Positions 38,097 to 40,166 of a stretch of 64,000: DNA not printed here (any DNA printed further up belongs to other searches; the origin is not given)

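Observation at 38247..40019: RfbD-RfbA gene fusion with an Asn/Ser-rich linker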

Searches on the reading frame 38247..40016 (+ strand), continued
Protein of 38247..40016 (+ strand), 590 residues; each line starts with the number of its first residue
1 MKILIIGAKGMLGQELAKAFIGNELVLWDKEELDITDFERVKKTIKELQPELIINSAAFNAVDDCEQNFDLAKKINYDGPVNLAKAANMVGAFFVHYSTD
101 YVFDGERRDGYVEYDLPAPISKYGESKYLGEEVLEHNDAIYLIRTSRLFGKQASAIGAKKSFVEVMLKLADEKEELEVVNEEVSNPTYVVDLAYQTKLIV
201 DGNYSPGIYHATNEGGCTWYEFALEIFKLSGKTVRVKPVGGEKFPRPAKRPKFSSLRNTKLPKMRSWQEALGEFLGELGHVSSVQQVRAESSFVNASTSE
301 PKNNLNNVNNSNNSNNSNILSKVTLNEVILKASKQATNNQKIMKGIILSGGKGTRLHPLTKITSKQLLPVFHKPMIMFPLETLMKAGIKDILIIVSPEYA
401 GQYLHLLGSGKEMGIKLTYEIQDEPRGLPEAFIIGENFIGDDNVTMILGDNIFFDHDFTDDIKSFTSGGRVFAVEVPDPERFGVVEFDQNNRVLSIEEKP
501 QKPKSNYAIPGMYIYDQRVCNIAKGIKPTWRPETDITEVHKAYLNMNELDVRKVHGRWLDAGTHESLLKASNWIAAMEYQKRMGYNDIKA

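Call 6: find_homologous_proteins(query=window:38247-40016:+)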
Query window:38247-40016:+ (590 aa): 1301 proteins with E <= 0.001 among 8000 candidates; the best 120 are listed.
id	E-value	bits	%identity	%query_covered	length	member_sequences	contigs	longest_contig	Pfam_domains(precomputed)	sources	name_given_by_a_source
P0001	0.0e+0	1332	100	99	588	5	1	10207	PF00483.30,PF04321.24,PF16363.12,PF02719.22,PF12804.14,PF01370.28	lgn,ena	-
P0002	0.0e+0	1141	86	100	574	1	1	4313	PF00483.30,PF04321.24,PF16363.12,PF02719.22,PF12804.14,PF01370.28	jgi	jgi:glucose-1-phosphate thymidylyltransferase short form/dTDP-4-dehydrorhamnose reductase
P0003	0.0e+0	1086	84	98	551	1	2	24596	PF00483.30,PF04321.24,PF16363.12,PF02719.22,PF12804.14,PF01370.28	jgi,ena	-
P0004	3.2e-285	965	74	99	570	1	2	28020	PF00483.30,PF04321.24,PF16363.12,PF02719.22,PF12804.14,PF01370.28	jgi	jgi:glucose-1-phosphate thymidylyltransferase short form/dTDP-4-dehydrorhamnose reductase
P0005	1.0e-278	944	71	99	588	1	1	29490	PF00483.30,PF04321.24,PF16363.12,PF12804.14,PF01370.28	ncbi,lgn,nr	ncbi:dTDP-4-dehydrorhamnose reductase [Candidatus Falkowbacteria bacterium]|nr:dTDP-4-dehydrorhamnos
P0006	4.0e-277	939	68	99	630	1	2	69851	PF00483.30,PF04321.24,PF16363.12,PF12804.14,PF01370.28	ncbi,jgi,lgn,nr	ncbi:dTDP-4-dehydrorhamnose reductase [Candidatus Kuenenbacteria bacterium]|nr:dTDP-4-dehydrorhamnos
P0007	4.8e-271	919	68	99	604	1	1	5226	PF00483.30,PF04321.24,PF16363.12,PF12804.14,PF01370.28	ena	-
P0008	1.3e-268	910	69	99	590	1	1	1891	PF00483.30,PF04321.24,PF16363.12,PF12804.14,PF01370.28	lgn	-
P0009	7.8e-265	898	66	99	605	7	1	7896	PF00483.30,PF04321.24,PF16363.12,PF12804.14,PF01370.28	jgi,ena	-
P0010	1.2e-263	894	65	99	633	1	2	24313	PF00483.30,PF04321.24,PF16363.12,PF02719.22,PF07993.19,PF12804.14,PF01370.28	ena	-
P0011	4.1e-263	892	66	99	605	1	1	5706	PF00483.30,PF04321.24,PF16363.12,PF12804.14,PF01370.28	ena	-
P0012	4.1e-260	882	64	99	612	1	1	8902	PF00483.30,PF04321.24,PF16363.12,PF12804.14,PF01370.28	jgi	-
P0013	1.5e-259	881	68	99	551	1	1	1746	PF00483.30,PF04321.24,PF16363.12,PF12804.14,PF01370.28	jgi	-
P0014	2.7e-257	873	65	99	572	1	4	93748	PF00483.30,PF04321.24,PF16363.12,PF02719.22,PF12804.14,PF01370.28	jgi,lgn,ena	jgi:glucose-1-phosphate thymidylyltransferase short form/dTDP-4-dehydrorhamnose reductase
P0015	1.8e-256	870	63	99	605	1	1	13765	PF00483.30,PF04321.24,PF16363.12,PF12804.14,PF01370.28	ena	-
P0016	6.9e-256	869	66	99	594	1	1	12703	PF00483.30,PF04321.24,PF16363.12,PF12804.14,PF01370.28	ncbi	-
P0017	7.2e-253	859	64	99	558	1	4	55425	PF00483.30,PF04321.24,PF16363.12,PF02719.22,PF12804.14,PF01370.28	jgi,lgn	-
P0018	1.0e-252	858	65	99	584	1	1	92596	PF00483.30,PF04321.24,PF16363.12,PF12804.14,PF01370.28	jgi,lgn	-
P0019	6.5e-252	855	62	99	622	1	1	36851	PF00483.30,PF04321.24,PF16363.12,PF12804.14,PF01370.28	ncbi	-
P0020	1.5e-251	854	66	99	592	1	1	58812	PF00483.30,PF04321.24,PF16363.12,PF02719.22,PF12804.14,PF01370.28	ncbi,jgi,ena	ncbi:MAG: dTDP-4-dehydrorhamnose reductase [Patescibacteria group bacterium]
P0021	3.1e-250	850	65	99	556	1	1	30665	PF00483.30,PF04321.24,PF16363.12,PF02719.22,PF12804.14,PF01370.28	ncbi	-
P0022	1.5e-249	848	65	98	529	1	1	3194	PF00483.30,PF04321.24,PF16363.12,PF02719.22,PF12804.14,PF01370.28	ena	-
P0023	4.2e-249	846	64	100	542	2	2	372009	PF00483.30,PF04321.24,PF16363.12,PF02719.22,PF12804.14,PF01370.28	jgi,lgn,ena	-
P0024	1.4e-248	844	63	99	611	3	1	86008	PF00483.30,PF04321.24,PF16363.12,PF12804.14,PF01370.28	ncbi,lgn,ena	-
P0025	1.6e-247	841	63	99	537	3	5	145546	PF00483.30,PF04321.24,PF16363.12,PF02719.22,PF12804.14,PF01370.28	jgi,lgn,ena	jgi:glucose-1-phosphate thymidylyltransferase short form/dTDP-4-dehydrorhamnose reductase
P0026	1.3e-244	831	73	88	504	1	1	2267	PF00483.30,PF04321.24,PF16363.12,PF02719.22,PF12804.14,PF01370.28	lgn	-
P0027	3.7e-240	817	62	99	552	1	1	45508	PF00483.30,PF04321.24,PF16363.12,PF02719.22,PF12804.14,PF01370.28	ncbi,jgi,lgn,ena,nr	ncbi:dTDP-4-dehydrorhamnose reductase [Patescibacteria group bacterium]|nr:dTDP-4-dehydrorhamnose re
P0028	7.5e-236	802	70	50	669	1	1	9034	PF00483.30,PF04321.24,PF16363.12,PF12804.14,PF01370.28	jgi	-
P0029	1.6e-235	801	79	42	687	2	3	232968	PF00483.30,PF04321.24,PF16363.12,PF12804.14,PF01370.28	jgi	jgi:glucose-1-phosphate thymidylyltransferase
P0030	1.0e-234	799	57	99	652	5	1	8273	PF00483.30,PF04321.24,PF16363.12,PF12804.14,PF01370.28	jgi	-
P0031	6.6e-232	789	61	99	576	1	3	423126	PF00483.30,PF04321.24,PF16363.12,PF02719.22,PF07993.19,PF12804.14,PF01370.28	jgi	-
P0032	7.5e-231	786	60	99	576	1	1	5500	PF00483.30,PF04321.24,PF16363.12,PF02719.22,PF07993.19,PF12804.14,PF01370.28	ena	-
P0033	2.3e-230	784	70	50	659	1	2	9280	PF00483.30,PF04321.24,PF16363.12,PF12804.14,PF01370.28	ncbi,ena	-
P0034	1.1e-226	772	60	98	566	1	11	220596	PF00483.30,PF04321.24,PF16363.12,PF02719.22,PF07993.19,PF12804.14,PF01370.28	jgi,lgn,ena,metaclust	metaclust:\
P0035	1.7e-225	768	61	99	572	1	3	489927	PF00483.30,PF04321.24,PF16363.12,PF02719.22,PF07993.19,PF12804.14,PF01370.28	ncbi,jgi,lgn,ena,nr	ncbi:TPA: dTDP-4-dehydrorhamnose reductase [Candidatus Falkowbacteria bacterium]|nr:dTDP-4-dehydrorh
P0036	5.7e-222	757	60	98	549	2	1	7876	PF00483.30,PF04321.24,PF16363.12,PF02719.22,PF12804.14,PF01370.28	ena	-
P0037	7.3e-222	756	56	97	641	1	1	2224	PF00483.30,PF04321.24,PF16363.12,PF12804.14,PF01370.28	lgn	-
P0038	6.5e-191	654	61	83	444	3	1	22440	PF00483.30,PF04321.24,PF16363.12,PF02719.22,PF12804.14,PF01370.28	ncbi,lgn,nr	ncbi:MAG: hypothetical protein UT02_C0006G0003 [Parcubacteria group bacterium GW2011_GWC2_38_7]|nr:M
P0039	8.4e-158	545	65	39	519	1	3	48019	PF00483.30,PF04321.24,PF16363.12,PF12804.14,PF01370.28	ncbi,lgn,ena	-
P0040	9.7e-140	485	42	99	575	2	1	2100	PF00483.30,PF04321.24,PF16363.12,PF02719.22,PF07993.19,PF01370.28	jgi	-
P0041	1.3e-138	481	44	98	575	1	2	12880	PF00483.30,PF04321.24,PF16363.12,PF02719.22,PF07993.19,PF12804.14,PF01370.28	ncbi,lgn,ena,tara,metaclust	tara:strand:+ start:289 stop:2016 length:1728 start_codon:yes stop_codon:yes gene_type:complete|meta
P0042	3.3e-138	480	43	96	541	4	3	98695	PF00483.30,PF04321.24,PF16363.12,PF02719.22,PF12804.14,PF01370.28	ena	-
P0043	3.7e-138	480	49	40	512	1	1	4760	PF00483.30,PF04321.24,PF16363.12,PF02719.22,PF12804.14,PF01370.28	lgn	-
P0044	3.0e-137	477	43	53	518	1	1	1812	PF00483.30,PF04321.24,PF16363.12,PF12804.14,PF01370.28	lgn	-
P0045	4.0e-137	476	45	47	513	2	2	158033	PF00483.30,PF04321.24,PF16363.12,PF02719.22,PF12804.14,PF01370.28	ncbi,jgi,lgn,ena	-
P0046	9.1e-136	472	45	47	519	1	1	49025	PF00483.30,PF04321.24,PF16363.12,PF02719.22,PF12804.14,PF01370.28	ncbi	-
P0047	2.1e-135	471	54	39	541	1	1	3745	PF00483.30,PF04321.24,PF16363.12,PF02719.22,PF12804.14,PF01370.28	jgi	jgi:dTDP-4-dehydrorhamnose reductase/glucose-1-phosphate thymidylyltransferase short form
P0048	2.2e-135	471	55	39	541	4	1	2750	PF00483.30,PF04321.24,PF16363.12,PF02719.22,PF12804.14,PF01370.28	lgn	-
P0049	2.5e-135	470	55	39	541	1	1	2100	PF00483.30,PF04321.24,PF16363.12,PF02719.22,PF12804.14,PF01370.28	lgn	-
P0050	3.4e-135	470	55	39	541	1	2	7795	PF00483.30,PF04321.24,PF16363.12,PF02719.22,PF12804.14,PF01370.28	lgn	-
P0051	4.2e-135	470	53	39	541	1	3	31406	PF00483.30,PF04321.24,PF16363.12,PF02719.22,PF12804.14,PF01370.28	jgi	jgi:dTDP-4-dehydrorhamnose reductase/glucose-1-phosphate thymidylyltransferase short form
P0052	5.3e-135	469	55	39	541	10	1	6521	PF00483.30,PF04321.24,PF16363.12,PF02719.22,PF12804.14,PF01370.28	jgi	jgi:dTDP-4-dehydrorhamnose reductase/glucose-1-phosphate thymidylyltransferase short form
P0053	7.6e-135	469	51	40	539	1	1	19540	PF00483.30,PF04321.24,PF16363.12,PF02719.22,PF12804.14,PF01370.28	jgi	-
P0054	3.1e-134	467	54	39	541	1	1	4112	PF00483.30,PF04321.24,PF16363.12,PF02719.22,PF12804.14,PF01370.28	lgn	-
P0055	3.1e-134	467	55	39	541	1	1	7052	PF00483.30,PF04321.24,PF16363.12,PF02719.22,PF12804.14,PF01370.28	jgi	-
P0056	4.9e-134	466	54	39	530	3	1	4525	PF00483.30,PF04321.24,PF16363.12,PF02719.22,PF12804.14,PF01370.28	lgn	-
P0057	1.1e-133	465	54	39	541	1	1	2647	PF00483.30,PF04321.24,PF16363.12,PF02719.22,PF12804.14,PF01370.28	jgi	-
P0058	1.2e-133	465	54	39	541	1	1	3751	PF00483.30,PF04321.24,PF16363.12,PF02719.22,PF12804.14,PF01370.28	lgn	-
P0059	4.8e-133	463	53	39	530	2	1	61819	PF00483.30,PF04321.24,PF16363.12,PF02719.22,PF12804.14,PF01370.28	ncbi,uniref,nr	ncbi:dTDP-4-dehydrorhamnose reductase [Methanoculleus sp. FWC-SCC3]|uniref:glucose-1-phosphate thymi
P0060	7.5e-133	462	42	96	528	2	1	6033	PF00483.30,PF04321.24,PF16363.12,PF02719.22,PF12804.14,PF01370.28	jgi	-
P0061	7.9e-133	462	54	39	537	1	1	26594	PF00483.30,PF04321.24,PF16363.12,PF02719.22,PF12804.14,PF01370.28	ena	-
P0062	9.5e-133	462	53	39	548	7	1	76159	PF00483.30,PF04321.24,PF16363.12,PF02719.22,PF12804.14,PF01370.28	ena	-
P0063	2.5e-132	461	54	39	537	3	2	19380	PF00483.30,PF04321.24,PF16363.12,PF02719.22,PF12804.14,PF01370.28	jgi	-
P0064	1.7e-131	458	53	39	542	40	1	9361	PF00483.30,PF04321.24,PF16363.12,PF02719.22,PF12804.14,PF01370.28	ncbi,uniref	ncbi:dTDP-4-dehydrorhamnose reductase [Methanoculleus sp.]|uniref:dTDP-4-dehydrorhamnose reductase n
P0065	2.4e-131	457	52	39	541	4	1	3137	PF00483.30,PF04321.24,PF16363.12,PF02719.22,PF12804.14,PF01370.28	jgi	jgi:dTDP-4-dehydrorhamnose reductase/glucose-1-phosphate thymidylyltransferase short form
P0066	2.8e-131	457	42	96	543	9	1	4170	PF00483.30,PF04321.24,PF16363.12,PF02719.22,PF12804.14,PF01370.28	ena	-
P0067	3.0e-131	457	53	39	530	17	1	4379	PF00483.30,PF04321.24,PF16363.12,PF02719.22,PF12804.14,PF01370.28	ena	-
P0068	3.1e-131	457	44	47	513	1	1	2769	PF00483.30,PF04321.24,PF16363.12,PF12804.14,PF01370.28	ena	-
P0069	3.7e-131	457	43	96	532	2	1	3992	PF00483.30,PF04321.24,PF16363.12,PF02719.22,PF12804.14,PF01370.28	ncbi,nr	ncbi:MAG: dTDP-4-dehydrorhamnose reductase [Methanomicrobiales archaeon]|nr:dTDP-4-dehydrorhamnose r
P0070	4.0e-131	457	53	39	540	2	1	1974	PF00483.30,PF04321.24,PF16363.12,PF02719.22,PF12804.14,PF01370.28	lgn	-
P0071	5.2e-131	456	52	39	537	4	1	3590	PF00483.30,PF04321.24,PF16363.12,PF12804.14,PF01370.28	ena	-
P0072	8.1e-131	456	43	96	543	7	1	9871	PF00483.30,PF04321.24,PF16363.12,PF02719.22,PF12804.14,PF01370.28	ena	-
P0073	1.9e-130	454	53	39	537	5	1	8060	PF00483.30,PF04321.24,PF16363.12,PF02719.22,PF12804.14,PF01370.28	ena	-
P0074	1.9e-130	454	52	39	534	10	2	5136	PF00483.30,PF04321.24,PF16363.12,PF02719.22,PF12804.14,PF01370.28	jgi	jgi:dTDP-4-dehydrorhamnose reductase/glucose-1-phosphate thymidylyltransferase short form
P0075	3.0e-130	454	50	40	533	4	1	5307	PF00483.30,PF04321.24,PF16363.12,PF02719.22,PF12804.14,PF01370.28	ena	-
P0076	1.9e-129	451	42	97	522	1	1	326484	PF00483.30,PF04321.24,PF16363.12,PF02719.22,PF12804.14,PF01370.28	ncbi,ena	-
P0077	4.6e-129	450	48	41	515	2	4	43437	PF00483.30,PF04321.24,PF16363.12,PF02719.22,PF01073.26,PF12804.14,PF01370.28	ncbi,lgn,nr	ncbi:dTDP-4-dehydrorhamnose reductase [Candidatus Woesearchaeota archaeon]|nr:dTDP-4-dehydrorhamnose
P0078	1.6e-128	448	53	39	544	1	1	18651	PF00483.30,PF04321.24,PF16363.12,PF02719.22,PF12804.14,PF01370.28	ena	-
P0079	8.6e-128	446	52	39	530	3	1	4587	PF00483.30,PF04321.24,PF16363.12,PF02719.22,PF12804.14,PF01370.28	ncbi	-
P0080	2.6e-127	444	40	98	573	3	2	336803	PF00483.30,PF04321.24,PF16363.12,PF12804.14,PF01370.28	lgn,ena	-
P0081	2.9e-126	441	42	47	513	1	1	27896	PF00483.30,PF04321.24,PF16363.12,PF01073.26,PF12804.14,PF01370.28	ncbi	-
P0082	3.2e-125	437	45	39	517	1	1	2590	PF00483.30,PF04321.24,PF16363.12,PF12804.14,PF01370.28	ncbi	-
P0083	1.0e-123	432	46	39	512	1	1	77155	PF00483.30,PF04321.24,PF16363.12,PF02719.22,PF12804.14,PF01370.28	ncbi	-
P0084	3.5e-122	427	55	41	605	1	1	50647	PF00483.30,PF04321.24,PF16363.12,PF02719.22,PF01073.26,PF07993.19,PF12804.14,PF01370.28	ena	-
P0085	1.4e-110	389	44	46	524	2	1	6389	PF00483.30,PF04321.24,PF16363.12,PF02719.22,PF12804.14,PF01370.28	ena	-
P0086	1.7e-110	388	52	36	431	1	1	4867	PF00483.30,PF12804.14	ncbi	-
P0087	6.6e-110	387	37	99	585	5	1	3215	PF00483.30,PF04321.24,PF16363.12,PF02719.22,PF07993.19,PF12804.14,PF01370.28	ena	-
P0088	3.5e-109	384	48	40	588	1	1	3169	PF00483.30,PF04321.24,PF16363.12,PF02719.22,PF01073.26,PF07993.19,PF12804.14,PF01370.28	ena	-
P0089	5.0e-109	384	37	99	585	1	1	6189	PF00483.30,PF04321.24,PF16363.12,PF02719.22,PF12804.14,PF01370.28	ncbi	-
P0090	3.2e-108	381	47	48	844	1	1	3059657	PF00483.30,PF04321.24,PF16363.12,PF02719.22,PF01073.26,PF07993.19,PF00106.32,PF12804.14,PF01370.28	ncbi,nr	ncbi:hypothetical protein HA402_010294 [Bradysia odoriphaga]|nr:hypothetical protein HA402_010294 [B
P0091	3.7e-108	381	55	41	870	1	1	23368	PF00483.30,PF04321.24,PF16363.12,PF12804.14,PF01370.28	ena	-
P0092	1.6e-106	375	59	28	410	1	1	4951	PF00483.30,PF12804.14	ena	-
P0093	2.1e-104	368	50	37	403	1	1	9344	PF00483.30,PF01128.26,PF12804.14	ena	-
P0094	8.7e-104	366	36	98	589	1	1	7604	PF00483.30,PF04321.24,PF16363.12,PF02719.22,PF12804.14,PF01370.28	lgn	-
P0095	1.3e-103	366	49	39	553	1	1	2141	PF00483.30,PF04321.24,PF16363.12,PF12804.14,PF01370.28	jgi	jgi:glucose-1-phosphate thymidylyltransferase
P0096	5.7e-101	357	49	39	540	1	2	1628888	PF00483.30,PF04321.24,PF16363.12,PF02719.22,PF07993.19,PF01370.28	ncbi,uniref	ncbi:Glucose-1-phosphate thymidylyltransferase (dTDP-glucose pyrophosphorylase) (dTDP-glucose syntha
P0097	2.7e-100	355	48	43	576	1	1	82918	PF00483.30,PF04321.24,PF16363.12,PF12804.14,PF01370.28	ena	-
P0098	5.9e-100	354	33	99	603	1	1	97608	PF00483.30,PF04321.24,PF16363.12,PF02719.22,PF12804.14,PF01370.28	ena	-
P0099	1.6e-98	349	60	47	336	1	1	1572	PF04321.24,PF16363.12,PF02719.22,PF01370.28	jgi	-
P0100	3.9e-98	348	52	43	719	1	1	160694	PF00483.30,PF04321.24,PF16363.12,PF12804.14,PF01370.28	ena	-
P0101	7.3e-97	343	37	97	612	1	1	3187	PF00483.30,PF04321.24,PF16363.12,PF02719.22,PF01073.26,PF07993.19,PF13460.13,PF12804.14,PF01370.28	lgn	-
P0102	6.2e-96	340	50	38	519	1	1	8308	PF00483.30,PF04321.24,PF16363.12,PF01370.28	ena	-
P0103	9.6e-96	340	35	99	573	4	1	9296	PF00483.30,PF04321.24,PF16363.12,PF12804.14,PF01370.28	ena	-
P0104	2.1e-95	339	38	97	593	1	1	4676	PF00483.30,PF04321.24,PF16363.12,PF02719.22,PF01073.26,PF07993.19,PF13460.13,PF12804.14,PF01370.28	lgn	-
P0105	2.1e-95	339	54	28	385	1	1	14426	PF00483.30,PF12804.14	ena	-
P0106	6.7e-95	337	65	41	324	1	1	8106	PF00483.30,PF12804.14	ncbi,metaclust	ncbi:MAG: Nucleotidyl transferase, partial [Berkelbacteria bacterium GW2011_GWA2_38_9]|metaclust:sta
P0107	1.3e-94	336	37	97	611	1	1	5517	PF00483.30,PF04321.24,PF16363.12,PF02719.22,PF01073.26,PF07993.19,PF13460.13,PF12804.14,PF01370.28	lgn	-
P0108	1.5e-93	332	35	99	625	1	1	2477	PF00483.30,PF04321.24,PF16363.12,PF12804.14,PF01370.28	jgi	jgi:glucose-1-phosphate thymidylyltransferase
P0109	2.7e-93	332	36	97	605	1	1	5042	PF00483.30,PF04321.24,PF16363.12,PF02719.22,PF01073.26,PF07993.19,PF12804.14,PF01370.28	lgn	-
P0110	4.3e-93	331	51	41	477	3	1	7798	PF00483.30,PF04321.24,PF12804.14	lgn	-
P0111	3.8e-92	328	52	32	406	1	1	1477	PF00483.30,PF12804.14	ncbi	-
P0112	3.8e-92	328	52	41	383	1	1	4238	PF00483.30,PF12804.14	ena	-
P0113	1.3e-91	326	34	99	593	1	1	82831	PF00483.30,PF04321.24,PF16363.12,PF12804.14,PF01370.28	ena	-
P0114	1.5e-90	323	57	47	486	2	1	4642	PF04321.24,PF16363.12,PF01966.29,PF01073.26,PF01370.28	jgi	jgi:dTDP-4-dehydrorhamnose reductase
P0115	2.2e-90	322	36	97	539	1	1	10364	PF00483.30,PF04321.24,PF12804.14,PF01370.28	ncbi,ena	-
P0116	3.8e-90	321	55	43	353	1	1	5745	PF04321.24,PF16363.12,PF02719.22,PF07993.19,PF01370.28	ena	-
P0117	1.8e-88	316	37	86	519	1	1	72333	PF00483.30,PF04321.24,PF12804.14,PF01370.28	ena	-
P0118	3.4e-88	315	36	97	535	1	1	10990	PF00483.30,PF04321.24,PF16363.12,PF12804.14,PF01370.28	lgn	-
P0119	1.7e-86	309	35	97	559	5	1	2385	PF00483.30,PF04321.24,PF16363.12,PF12804.14,PF01370.28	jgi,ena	-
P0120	2.1e-86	309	53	40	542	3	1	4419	PF00483.30,PF04321.24,PF16363.12,PF12804.14,PF01370.28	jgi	jgi:glucose-1-phosphate thymidylyltransferase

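Call 14: find_encoding_contigs(protein=P0001, flank=10000, max_places=4)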
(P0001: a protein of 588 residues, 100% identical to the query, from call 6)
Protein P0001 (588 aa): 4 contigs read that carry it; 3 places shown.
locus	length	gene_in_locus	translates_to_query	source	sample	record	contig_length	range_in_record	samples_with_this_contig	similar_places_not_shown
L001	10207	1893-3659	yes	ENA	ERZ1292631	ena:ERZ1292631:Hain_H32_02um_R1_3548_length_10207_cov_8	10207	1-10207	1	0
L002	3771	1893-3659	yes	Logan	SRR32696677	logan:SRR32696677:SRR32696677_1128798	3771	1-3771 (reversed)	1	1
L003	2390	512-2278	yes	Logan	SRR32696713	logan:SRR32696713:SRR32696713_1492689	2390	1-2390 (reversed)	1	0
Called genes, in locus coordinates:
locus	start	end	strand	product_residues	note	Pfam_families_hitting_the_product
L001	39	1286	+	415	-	-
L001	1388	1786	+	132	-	-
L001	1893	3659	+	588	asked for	PF01370:Epimerase, PF02719:Polysacc_synt_2 (faint), PF04321:RmlD_sub_bind, PF16363:GDP_Man_Dehyd, PF00483:NTP_transferase, PF12804:NTP_transf_3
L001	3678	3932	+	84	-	-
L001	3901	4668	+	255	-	PF24400:DUF7544 (faint)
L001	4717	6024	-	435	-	PF08308:PEGA, PF16755:Beta-prop_NUP159_NUP214 (faint)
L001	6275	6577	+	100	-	PF18908:DUF5663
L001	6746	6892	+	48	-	-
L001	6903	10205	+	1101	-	?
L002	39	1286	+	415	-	-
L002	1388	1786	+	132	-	-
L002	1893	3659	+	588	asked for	PF01370:Epimerase, PF02719:Polysacc_synt_2 (faint), PF04321:RmlD_sub_bind, PF16363:GDP_Man_Dehyd, PF00483:NTP_transferase, PF12804:NTP_transf_3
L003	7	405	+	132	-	-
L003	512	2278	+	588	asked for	PF01370:Epimerase, PF02719:Polysacc_synt_2 (faint), PF04321:RmlD_sub_bind, PF16363:GDP_Man_Dehyd, PF00483:NTP_transferase, PF12804:NTP_transf_3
